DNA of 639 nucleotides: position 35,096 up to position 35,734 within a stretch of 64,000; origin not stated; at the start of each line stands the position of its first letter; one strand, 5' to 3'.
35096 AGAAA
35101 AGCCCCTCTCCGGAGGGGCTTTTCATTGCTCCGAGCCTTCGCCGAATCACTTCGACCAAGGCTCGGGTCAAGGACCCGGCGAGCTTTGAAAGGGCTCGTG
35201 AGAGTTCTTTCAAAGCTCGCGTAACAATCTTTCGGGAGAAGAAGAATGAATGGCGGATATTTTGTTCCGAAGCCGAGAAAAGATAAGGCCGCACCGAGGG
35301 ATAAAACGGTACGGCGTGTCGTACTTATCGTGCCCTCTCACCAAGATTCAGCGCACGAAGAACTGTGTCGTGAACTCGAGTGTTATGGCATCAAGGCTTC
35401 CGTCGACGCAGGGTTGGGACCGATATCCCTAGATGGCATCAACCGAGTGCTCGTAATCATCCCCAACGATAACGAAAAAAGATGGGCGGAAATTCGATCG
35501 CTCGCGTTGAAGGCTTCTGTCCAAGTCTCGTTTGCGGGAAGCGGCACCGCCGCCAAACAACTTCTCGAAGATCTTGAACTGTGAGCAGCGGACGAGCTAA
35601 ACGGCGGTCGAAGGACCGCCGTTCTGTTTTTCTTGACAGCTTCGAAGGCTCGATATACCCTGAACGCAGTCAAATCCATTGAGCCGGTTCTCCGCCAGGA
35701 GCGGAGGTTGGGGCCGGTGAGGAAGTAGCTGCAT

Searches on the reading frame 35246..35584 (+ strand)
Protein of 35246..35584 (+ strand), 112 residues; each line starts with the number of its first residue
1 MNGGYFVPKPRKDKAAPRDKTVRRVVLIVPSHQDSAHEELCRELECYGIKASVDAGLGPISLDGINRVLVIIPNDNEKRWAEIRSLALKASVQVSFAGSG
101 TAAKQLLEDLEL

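Call 3: search_protein_families(library=pfam, proteins=[window:35246-35584:+], max_evalue=1)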
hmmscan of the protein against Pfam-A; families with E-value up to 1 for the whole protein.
window:35246-35584:+ (112 aa): 0 families

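Call 17: find_homologous_proteins(query=window:35246-35584:+, max_evalue=0.01)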
Query window:35246-35584:+ (112 aa): 2 proteins with E <= 0.01 among 5 candidates.
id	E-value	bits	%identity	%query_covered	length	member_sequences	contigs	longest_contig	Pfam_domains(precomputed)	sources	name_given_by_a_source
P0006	1.4e-66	239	100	100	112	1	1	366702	-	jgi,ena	-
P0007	3.5e-38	148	65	100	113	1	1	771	-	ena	-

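Call 21: find_encoding_contigs(protein=P0007, flank=10000)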
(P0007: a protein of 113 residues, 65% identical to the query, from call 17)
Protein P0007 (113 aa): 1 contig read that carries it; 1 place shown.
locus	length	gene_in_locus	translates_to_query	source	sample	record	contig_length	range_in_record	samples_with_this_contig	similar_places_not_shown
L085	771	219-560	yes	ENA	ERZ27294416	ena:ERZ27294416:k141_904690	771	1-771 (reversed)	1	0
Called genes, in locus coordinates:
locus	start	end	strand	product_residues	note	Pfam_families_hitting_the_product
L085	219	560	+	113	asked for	-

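Call 55: search_protein_families(library=padloc, proteins=[window:35246-35584:+], max_evalue=1)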
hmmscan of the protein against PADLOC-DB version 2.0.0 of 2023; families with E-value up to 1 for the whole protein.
window:35246-35584:+ (112 aa): 0 families

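Call 56: search_protein_families(library=ncbifam, proteins=[window:35246-35584:+], max_evalue=1)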
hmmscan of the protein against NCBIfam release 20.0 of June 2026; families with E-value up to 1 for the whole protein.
window:35246-35584:+ (112 aa): 0 families

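Call 106: search_solved_structures(query=A3, max_evalue=10)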
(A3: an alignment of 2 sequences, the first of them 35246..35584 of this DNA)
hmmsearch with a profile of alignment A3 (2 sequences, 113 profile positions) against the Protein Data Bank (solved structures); distinct sequences matched with E-value up to 10: 5.
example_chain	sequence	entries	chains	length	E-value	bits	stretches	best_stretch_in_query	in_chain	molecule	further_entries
8kcj_A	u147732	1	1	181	0.25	14.6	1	34-63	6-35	De novo design protein -N7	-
8k8f_A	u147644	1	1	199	0.29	14.3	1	34-63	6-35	De novo design protein N7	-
6yqy_A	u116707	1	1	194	0.39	13.9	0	69-99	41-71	de novo designed TIM barrel sTIM11noCys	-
5bvl_A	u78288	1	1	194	0.52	13.5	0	69-99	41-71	designed TIM barrel sTIM11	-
7a8s_A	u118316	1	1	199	8.1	9.7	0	69-99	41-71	sTIM11_h3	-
